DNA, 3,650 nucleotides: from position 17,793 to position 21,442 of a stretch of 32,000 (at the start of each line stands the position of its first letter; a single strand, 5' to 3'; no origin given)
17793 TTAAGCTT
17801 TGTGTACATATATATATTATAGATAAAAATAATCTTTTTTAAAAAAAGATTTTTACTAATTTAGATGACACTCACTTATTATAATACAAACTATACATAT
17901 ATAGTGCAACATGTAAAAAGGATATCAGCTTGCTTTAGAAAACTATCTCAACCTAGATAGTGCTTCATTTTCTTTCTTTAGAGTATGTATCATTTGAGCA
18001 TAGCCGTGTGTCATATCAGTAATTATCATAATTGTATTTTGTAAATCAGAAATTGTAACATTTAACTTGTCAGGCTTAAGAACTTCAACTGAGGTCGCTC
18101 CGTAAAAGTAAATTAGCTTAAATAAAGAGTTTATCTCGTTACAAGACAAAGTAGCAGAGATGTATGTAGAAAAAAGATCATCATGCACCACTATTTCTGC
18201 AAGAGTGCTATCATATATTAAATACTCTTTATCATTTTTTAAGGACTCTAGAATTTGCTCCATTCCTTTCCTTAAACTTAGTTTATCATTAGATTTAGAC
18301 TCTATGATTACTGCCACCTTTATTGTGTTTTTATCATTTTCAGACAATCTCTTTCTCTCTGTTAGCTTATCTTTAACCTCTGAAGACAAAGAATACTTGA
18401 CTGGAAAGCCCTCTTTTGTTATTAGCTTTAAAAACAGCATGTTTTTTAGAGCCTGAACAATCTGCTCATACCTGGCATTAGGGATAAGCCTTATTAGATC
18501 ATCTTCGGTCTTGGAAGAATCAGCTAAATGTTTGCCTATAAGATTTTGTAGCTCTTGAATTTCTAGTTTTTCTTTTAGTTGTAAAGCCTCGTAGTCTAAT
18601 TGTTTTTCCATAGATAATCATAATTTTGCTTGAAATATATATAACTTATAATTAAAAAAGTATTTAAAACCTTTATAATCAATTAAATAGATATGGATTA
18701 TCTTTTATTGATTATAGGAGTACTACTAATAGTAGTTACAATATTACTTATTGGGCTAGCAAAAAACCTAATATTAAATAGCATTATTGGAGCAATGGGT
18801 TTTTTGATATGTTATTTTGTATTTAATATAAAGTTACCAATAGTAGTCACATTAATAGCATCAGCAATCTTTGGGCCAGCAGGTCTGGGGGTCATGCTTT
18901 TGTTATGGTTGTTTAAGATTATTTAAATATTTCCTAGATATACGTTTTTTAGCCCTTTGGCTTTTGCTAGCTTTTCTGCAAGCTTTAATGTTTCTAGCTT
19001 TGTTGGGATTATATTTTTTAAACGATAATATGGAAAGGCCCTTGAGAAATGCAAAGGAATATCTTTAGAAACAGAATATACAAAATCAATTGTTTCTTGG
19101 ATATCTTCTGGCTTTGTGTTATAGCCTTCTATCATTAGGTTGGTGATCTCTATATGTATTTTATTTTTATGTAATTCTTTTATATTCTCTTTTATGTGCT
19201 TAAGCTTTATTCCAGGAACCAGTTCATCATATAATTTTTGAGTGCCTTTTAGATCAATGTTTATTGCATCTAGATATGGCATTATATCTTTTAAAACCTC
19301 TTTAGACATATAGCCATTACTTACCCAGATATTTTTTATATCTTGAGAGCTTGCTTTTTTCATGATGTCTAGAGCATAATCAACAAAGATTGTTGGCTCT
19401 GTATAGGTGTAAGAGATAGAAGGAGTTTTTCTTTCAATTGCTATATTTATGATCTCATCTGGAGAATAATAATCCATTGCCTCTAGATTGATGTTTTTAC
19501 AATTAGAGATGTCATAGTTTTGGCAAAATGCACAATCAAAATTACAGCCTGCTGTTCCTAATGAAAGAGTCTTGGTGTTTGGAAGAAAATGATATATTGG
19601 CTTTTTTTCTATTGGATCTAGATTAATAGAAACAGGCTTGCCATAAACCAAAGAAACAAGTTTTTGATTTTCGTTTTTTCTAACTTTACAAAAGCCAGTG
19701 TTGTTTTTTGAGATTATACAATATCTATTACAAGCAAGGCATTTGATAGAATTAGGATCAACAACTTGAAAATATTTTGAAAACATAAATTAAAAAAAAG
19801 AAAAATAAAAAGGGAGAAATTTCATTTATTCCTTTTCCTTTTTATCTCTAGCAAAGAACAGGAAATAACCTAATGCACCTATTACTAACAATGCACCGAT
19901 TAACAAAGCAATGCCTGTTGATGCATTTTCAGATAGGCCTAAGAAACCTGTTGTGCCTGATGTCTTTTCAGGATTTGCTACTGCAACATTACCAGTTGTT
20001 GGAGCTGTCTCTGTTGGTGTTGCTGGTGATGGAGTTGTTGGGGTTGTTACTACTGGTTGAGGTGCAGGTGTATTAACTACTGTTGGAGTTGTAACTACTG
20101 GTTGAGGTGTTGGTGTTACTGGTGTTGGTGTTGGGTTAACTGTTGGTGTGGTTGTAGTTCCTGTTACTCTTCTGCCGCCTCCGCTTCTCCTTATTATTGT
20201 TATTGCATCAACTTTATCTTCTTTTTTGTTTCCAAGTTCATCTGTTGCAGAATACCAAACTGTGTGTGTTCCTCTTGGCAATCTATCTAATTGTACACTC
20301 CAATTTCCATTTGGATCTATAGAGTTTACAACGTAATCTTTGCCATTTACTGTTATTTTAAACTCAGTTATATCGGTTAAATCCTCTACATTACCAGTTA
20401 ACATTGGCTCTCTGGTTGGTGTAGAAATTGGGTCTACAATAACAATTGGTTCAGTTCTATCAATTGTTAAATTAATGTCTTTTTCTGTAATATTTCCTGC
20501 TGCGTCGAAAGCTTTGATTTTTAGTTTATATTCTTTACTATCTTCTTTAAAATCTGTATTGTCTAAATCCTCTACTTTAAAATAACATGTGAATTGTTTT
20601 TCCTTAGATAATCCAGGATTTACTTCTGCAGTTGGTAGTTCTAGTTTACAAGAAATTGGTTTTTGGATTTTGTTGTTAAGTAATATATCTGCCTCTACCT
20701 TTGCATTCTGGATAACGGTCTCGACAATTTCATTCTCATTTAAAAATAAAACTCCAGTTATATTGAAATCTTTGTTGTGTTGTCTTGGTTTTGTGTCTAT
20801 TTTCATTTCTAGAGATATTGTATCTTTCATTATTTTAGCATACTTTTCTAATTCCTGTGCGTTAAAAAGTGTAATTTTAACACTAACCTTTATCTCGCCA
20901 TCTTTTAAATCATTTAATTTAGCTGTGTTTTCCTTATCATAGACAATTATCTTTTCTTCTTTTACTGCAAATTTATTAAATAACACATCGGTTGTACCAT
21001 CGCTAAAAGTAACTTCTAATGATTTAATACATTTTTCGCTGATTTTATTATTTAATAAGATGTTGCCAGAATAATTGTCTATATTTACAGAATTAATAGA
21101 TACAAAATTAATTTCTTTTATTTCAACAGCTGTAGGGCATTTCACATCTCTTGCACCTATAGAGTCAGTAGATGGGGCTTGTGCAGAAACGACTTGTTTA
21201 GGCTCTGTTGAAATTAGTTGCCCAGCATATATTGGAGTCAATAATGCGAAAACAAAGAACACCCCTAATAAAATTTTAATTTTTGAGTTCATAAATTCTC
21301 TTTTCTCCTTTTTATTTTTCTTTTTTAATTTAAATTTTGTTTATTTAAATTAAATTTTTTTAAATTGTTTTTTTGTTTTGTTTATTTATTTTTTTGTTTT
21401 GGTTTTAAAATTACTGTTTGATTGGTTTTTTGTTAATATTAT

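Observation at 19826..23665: Three tandem secreted-protein paralogues with a near-identical promoter/SD/signal-peptide module and diverged bodies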

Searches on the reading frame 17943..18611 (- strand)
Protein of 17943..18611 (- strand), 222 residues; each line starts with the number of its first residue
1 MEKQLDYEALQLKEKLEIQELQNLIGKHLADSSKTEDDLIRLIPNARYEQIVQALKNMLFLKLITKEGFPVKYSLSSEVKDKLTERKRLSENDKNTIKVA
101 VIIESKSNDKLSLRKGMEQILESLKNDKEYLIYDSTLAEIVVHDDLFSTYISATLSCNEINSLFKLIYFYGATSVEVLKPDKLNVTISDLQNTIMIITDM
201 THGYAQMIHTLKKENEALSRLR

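Call 9: search_protein_families(library=pfam, proteins=[window:17943-18611:-], max_evalue=0.1)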
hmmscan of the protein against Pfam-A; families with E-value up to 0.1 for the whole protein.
window:17943-18611:- (222 aa): 1 family
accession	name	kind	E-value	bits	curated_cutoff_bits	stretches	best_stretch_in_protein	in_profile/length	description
PF00268.27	Ribonuc_red_sm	-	0.018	14.9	33.6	1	86-166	39-119/281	Ribonucleotide reductase, small chain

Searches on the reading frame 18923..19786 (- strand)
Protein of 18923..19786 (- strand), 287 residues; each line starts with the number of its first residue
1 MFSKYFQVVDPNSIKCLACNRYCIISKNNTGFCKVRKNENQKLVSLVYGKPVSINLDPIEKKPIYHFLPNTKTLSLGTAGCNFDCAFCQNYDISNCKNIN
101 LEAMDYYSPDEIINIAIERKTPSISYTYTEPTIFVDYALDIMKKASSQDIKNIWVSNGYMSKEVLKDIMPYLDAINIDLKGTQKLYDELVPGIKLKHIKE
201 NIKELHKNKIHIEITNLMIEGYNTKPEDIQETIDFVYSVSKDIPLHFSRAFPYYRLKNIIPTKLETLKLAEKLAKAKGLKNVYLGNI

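Call 9: search_protein_families(library=pfam, proteins=[window:18923-19786:-], max_evalue=0.1)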
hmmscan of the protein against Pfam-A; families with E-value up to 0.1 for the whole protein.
window:18923-19786:- (287 aa): 2 families
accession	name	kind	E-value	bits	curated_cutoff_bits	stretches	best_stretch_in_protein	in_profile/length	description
PF04055.27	Radical_SAM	-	2.6e-22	80.2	29.5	1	78-236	4-166/166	Radical SAM superfamily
PF13353.11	Fer4_12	-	6.9e-08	33.3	22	1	77-181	11-115/137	4Fe-4S single cluster domain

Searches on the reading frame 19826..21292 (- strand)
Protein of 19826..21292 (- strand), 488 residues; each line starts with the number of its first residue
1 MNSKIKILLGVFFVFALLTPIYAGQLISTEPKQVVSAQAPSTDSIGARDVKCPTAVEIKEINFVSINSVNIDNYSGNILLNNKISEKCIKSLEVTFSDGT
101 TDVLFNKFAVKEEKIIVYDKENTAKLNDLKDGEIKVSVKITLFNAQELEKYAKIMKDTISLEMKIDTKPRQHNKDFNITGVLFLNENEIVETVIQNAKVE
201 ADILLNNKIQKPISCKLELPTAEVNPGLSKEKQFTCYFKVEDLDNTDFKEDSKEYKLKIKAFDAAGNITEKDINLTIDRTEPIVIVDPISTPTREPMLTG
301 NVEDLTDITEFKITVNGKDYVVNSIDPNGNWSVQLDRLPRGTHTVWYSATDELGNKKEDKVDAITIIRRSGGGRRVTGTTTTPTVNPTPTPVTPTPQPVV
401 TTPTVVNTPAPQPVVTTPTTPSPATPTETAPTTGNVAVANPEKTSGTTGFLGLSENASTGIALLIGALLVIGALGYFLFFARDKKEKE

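Call 9: search_protein_families(library=pfam, proteins=[window:19826-21292:-], max_evalue=0.1)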
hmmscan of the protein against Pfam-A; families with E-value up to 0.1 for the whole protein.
window:19826-21292:- (488 aa): 3 families
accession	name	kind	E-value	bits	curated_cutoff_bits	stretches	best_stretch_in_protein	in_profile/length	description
PF19077.6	Big_13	-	7.2e-10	39.7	27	1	291-363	24-97/102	Bacterial Ig-like domain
PF13750.12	Big_3_3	-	0.068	13.3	27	0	334-361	8-35/157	Bacterial Ig-like domain (group 3)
PF20622.4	Big_15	-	0.077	13.3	27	0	298-355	16-71/82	Bacterial Ig domain (Big_16)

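Call 10: search_solved_structures(query=window:19826-21292:-, max_evalue=1)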
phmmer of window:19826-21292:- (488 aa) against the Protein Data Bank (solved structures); distinct sequences matched with E-value up to 1: 3.
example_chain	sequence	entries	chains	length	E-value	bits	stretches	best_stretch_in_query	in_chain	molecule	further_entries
5nfi_B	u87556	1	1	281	0.28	13.1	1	256-379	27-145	Minor fimbrium anchoring subunit Mfa2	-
6wq6_A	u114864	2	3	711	0.63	12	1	407-468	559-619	Methionine--tRNA ligase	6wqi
9mt4_G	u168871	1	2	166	0.83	11.6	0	273-336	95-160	Collar protein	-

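Call 26: find_homologous_proteins(query=window:19826-21292:-, max_evalue=0.01)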
Query window:19826-21292:- (488 aa): 11 proteins with E <= 0.01 among 8000 candidates.
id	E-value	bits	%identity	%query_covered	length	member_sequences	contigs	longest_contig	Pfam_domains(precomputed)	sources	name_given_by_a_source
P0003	0.0e+0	1061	100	100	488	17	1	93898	PF19077.7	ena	-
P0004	1.7e-284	962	87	100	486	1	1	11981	PF19077.7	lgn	-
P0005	1.3e-104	369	65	56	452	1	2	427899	-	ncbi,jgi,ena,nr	ncbi:MAG TPA: hypothetical protein P5530_00415 [Candidatus Diapherotrites archaeon]|nr:hypothetical 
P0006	6.2e-104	366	65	56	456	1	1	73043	-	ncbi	-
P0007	7.3e-60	221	49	51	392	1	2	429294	-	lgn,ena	-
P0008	5.1e-59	218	47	51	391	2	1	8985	-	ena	-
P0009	3.5e-58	216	34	99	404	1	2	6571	PF19077.7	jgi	jgi:hypothetical protein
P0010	4.3e-58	215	46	54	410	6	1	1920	-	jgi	-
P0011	7.9e-49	185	34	99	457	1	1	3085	PF19077.7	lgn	-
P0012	2.7e-43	167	46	47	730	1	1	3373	PF09136.17,PF19077.7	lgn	-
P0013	5.5e-4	37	29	34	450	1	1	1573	PF13750.13,PF19077.7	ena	-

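Call 28: find_encoding_contigs(protein=P0007, flank=10000, max_places=2)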
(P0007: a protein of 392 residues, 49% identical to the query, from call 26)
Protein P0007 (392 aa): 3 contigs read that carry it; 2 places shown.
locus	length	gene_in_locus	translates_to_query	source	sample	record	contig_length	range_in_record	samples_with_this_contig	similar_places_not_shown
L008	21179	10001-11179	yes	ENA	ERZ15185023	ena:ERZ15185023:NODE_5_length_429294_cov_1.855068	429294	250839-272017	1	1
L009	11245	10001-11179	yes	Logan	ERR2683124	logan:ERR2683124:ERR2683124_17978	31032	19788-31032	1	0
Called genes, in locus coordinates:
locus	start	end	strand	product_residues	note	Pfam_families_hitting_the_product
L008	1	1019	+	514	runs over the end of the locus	PF07581:Glug (faint)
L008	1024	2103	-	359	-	-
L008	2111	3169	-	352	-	-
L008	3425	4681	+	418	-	PF00009:GTP_EFTU, PF01926:MMR_HSR1 (faint), PF03144:GTP_EFTU_D2, PF03143:GTP_EFTU_D3, PF22594:GTP-eEF1A_C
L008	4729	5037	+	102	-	PF00338:Ribosomal_S10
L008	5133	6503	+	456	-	PF01139:RtcB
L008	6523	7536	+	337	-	PF13793:Pribosyltran_N, PF00156:Pribosyltran, PF14681:UPRTase (faint), PF14572:Pribosyl_synth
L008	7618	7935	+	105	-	-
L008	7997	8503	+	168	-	-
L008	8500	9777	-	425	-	PF27218:MJ0043_C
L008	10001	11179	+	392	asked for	-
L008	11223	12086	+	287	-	PF13353:Fer4_12, PF04055:Radical_SAM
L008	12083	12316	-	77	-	-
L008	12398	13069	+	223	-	PF27325:MJ0538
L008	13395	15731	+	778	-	-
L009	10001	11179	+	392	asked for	-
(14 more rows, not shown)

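Call 29: find_encoding_contigs(protein=P0006, flank=8000, max_places=2)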
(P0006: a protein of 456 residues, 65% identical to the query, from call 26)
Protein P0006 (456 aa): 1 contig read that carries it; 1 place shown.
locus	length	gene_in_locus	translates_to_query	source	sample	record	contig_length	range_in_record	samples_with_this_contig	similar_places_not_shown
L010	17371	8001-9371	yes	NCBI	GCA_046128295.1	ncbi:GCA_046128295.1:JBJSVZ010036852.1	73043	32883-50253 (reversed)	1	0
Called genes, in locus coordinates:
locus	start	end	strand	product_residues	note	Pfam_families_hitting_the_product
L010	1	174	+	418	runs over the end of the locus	PF00009:GTP_EFTU, PF01926:MMR_HSR1 (faint), PF03144:GTP_EFTU_D2, PF03143:GTP_EFTU_D3, PF22594:GTP-eEF1A_C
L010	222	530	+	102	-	PF00338:Ribosomal_S10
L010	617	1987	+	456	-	PF01139:RtcB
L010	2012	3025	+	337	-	PF13793:Pribosyltran_N, PF00156:Pribosyltran, PF14681:UPRTase (weak), PF14572:Pribosyl_synth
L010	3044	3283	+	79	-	-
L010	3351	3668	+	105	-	-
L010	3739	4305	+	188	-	-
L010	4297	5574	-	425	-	PF27218:MJ0043_C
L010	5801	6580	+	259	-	-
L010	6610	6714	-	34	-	-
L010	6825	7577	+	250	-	-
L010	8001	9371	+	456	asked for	-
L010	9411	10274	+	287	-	PF13353:Fer4_12 (weak), PF04055:Radical_SAM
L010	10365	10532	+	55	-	-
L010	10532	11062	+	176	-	PF00583:Acetyltransf_1 (faint), PF13508:Acetyltransf_7 (faint)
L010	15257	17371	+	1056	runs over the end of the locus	PF19077:Big_13 (faint), PF12245:Big_3_2 (faint), PF00801:PKD (faint), PF18911:PKD_4 (weak), PF22352:K319L-like_PKD, PF18911:PKD_4 (weak), PF22352:K319L-like_PKD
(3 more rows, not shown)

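Call 30: find_encoding_contigs(protein=P0004, flank=8000, max_places=2)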
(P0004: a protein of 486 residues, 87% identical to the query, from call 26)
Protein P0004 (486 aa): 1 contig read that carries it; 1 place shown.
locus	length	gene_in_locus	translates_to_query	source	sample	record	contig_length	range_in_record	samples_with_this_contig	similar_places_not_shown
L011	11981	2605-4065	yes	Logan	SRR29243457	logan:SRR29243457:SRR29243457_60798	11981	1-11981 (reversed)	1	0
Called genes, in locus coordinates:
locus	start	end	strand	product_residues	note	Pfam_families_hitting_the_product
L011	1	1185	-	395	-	?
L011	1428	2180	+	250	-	-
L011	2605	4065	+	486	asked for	PF19077:Big_13 (weak)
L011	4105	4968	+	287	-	PF13353:Fer4_12 (weak), PF04055:Radical_SAM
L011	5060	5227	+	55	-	-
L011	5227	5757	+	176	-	PF00583:Acetyltransf_1 (weak), PF13508:Acetyltransf_7 (weak)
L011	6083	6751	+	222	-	PF27325:MJ0538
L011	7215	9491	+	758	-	-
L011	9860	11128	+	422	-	PF01637:ATPase_2, PF03008:DUF234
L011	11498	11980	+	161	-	?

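Call 35: search_protein_families(library=ncbifam, proteins=[window:19826-21292:-, P0012, P0007], max_evalue=0.1)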
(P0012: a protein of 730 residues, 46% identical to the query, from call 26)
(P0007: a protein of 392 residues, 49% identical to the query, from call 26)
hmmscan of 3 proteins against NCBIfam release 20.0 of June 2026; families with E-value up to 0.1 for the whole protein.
window:19826-21292:- (488 aa): 5 families
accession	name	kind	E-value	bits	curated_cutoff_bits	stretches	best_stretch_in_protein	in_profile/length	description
NF033510.3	Ca_tandemer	repeat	1.3e-06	28.7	50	1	276-356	5-95/96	Ca2+-stabilized repeat-containing adhesin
NF047446.1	barrel_OmpL47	domain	2e-05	24.9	40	1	340-366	42-68/68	OmpL47-type beta-barrel domain-containing protein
TIGR03635.1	uS17_bact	equivalog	0.0091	16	88.7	1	84-129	9-54/72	30S ribosomal protein S17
NF004123.1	PRK05610.1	equivalog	0.011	15.8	74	1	84-129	9-54/72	30S ribosomal protein S17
TIGR04145.2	Firmicu_CTERM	equivalog_domain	0.066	13.1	50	0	308-366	58-113/191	Firmicu-CTERM sorting domain-containing protein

P0012 (730 aa): 2 families
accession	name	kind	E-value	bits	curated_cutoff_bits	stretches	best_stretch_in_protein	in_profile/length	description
NF047446.1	barrel_OmpL47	domain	0.00079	19.8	40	0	396-414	40-58/68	OmpL47-type beta-barrel domain-containing protein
NF033707.1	T9SS_sortase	equivalog_domain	0.0027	15.4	420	0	388-427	953-992/1095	type IX secretion system sortase PorU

P0007 (392 aa): 1 family
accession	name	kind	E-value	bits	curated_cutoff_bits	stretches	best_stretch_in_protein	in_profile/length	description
NF033510.3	Ca_tandemer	repeat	1.2e-06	28.8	50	1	188-270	11-95/96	Ca2+-stabilized repeat-containing adhesin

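Call 53: find_encoding_contigs(protein=P0008, flank=6000, max_places=2)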
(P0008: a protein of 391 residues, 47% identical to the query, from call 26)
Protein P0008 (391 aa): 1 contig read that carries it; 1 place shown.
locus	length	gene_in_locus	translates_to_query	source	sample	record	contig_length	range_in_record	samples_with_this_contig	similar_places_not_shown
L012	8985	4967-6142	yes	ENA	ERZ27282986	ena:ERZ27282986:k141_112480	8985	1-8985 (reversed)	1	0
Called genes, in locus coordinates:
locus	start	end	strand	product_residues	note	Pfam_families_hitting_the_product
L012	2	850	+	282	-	?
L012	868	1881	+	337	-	PF13793:Pribosyltran_N, PF00156:Pribosyltran, PF14681:UPRTase (faint), PF14572:Pribosyl_synth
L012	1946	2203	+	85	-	-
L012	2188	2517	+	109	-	PF04014:MazE_antitoxin (faint)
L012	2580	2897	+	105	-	-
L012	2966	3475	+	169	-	-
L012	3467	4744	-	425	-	PF27218:MJ0043_C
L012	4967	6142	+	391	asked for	-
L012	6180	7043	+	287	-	PF13353:Fer4_12 (weak), PF04055:Radical_SAM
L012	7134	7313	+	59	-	-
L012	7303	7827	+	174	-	PF00583:Acetyltransf_1 (weak), PF13508:Acetyltransf_7 (weak)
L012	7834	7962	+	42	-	-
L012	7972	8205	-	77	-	-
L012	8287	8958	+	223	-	PF27325:MJ0538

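Call 54: find_encoding_contigs(protein=P0009, flank=6000, max_places=2)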
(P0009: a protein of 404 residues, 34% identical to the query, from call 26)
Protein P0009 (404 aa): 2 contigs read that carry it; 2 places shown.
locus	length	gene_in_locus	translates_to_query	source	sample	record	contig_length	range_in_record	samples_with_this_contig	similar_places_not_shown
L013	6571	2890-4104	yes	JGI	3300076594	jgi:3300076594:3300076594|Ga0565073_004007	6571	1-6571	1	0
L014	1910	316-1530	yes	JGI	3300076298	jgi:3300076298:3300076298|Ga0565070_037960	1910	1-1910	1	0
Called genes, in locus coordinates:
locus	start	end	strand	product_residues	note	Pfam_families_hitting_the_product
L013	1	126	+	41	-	?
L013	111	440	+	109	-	PF04014:MazE_antitoxin (faint)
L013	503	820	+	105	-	-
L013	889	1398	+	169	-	-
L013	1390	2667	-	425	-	PF27218:MJ0043_C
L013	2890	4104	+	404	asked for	PF19077:Big_13 (weak)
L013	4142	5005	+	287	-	PF13353:Fer4_12 (weak), PF04055:Radical_SAM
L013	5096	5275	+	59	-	-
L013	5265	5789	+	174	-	PF00583:Acetyltransf_1 (weak), PF13508:Acetyltransf_7 (weak)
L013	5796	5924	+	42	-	-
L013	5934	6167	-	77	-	-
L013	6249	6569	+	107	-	?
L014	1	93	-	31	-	?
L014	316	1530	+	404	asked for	PF19077:Big_13 (weak)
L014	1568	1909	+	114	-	?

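Call 55: find_encoding_contigs(protein=P0012, flank=6000, max_places=2)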
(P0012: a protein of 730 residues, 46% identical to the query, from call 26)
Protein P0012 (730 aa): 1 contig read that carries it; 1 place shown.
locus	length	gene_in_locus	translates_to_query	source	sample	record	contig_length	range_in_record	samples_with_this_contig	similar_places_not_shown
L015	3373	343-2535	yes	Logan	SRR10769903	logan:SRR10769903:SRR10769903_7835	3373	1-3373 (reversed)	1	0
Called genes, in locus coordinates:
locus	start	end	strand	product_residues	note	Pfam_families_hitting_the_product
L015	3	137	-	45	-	?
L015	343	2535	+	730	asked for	PF09136:Glucodextran_B (faint), PF19077:Big_13 (weak)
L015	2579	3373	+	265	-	?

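Call 58: find_related_loci(query=A7, collection=genome_contigs, flank=7000)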
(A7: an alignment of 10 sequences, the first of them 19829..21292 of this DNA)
Query A7 (488 aa) in genome_contigs; peptide patterns used: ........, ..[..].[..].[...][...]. (x = any residue, [..] = any of these).
459 stretches matched a pattern; 2 encode a relative of the query (tblastn E <= 1e-3); 2 distinct loci.
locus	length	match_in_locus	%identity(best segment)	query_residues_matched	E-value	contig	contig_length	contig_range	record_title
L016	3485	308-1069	46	218-482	2e-44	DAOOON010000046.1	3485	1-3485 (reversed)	MAG TPA_asm: archaeon isolate AMR_MDS_2622 NODE_32211_length_3485_cov_16.127405, whole genome shotgun sequence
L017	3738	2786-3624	34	1-480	3e-33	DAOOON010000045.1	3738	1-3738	MAG TPA_asm: archaeon isolate AMR_MDS_2622 NODE_29336_length_3738_cov_11.783600, whole genome shotgun sequence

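Call 71: list_cluster_members(proteins=[window:19829-21292:-, window:21739-22488:-, window:22734-23510:-, window:23734-25008:+, window:18926-19786:-])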
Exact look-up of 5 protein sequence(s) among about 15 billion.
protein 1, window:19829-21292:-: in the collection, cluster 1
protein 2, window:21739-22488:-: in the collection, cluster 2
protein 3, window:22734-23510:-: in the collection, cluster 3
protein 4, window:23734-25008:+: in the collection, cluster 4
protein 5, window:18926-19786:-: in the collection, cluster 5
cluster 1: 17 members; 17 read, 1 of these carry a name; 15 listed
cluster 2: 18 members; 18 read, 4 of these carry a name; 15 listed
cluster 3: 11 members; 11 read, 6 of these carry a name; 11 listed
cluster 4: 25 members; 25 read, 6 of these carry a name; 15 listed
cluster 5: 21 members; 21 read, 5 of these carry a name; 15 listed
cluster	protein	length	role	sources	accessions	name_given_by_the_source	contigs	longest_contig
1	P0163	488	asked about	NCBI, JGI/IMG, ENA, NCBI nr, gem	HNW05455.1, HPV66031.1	MAG TPA: hypothetical protein PK655_01085 [archaeon] | hypothetical protein | hypothetical protein [archaeon]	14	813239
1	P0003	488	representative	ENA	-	-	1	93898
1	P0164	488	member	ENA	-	-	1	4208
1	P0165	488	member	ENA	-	-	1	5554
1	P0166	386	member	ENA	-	-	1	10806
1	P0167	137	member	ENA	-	-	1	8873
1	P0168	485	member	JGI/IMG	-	-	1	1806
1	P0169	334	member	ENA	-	-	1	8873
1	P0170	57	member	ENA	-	-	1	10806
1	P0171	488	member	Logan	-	-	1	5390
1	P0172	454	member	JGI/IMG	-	-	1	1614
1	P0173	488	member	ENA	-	-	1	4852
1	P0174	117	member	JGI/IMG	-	-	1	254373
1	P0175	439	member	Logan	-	-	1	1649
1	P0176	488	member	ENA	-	-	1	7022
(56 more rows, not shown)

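Call 88: find_related_loci(query=A7, collection=viral_contigs, flank=6000)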
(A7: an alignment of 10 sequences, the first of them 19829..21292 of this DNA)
Query A7 (488 aa) in viral_contigs; peptide patterns used: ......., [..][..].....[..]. (x = any residue, [..] = any of these).
108 stretches matched a pattern, but none encodes a relative of the query by tblastn (E <= 1e-3).
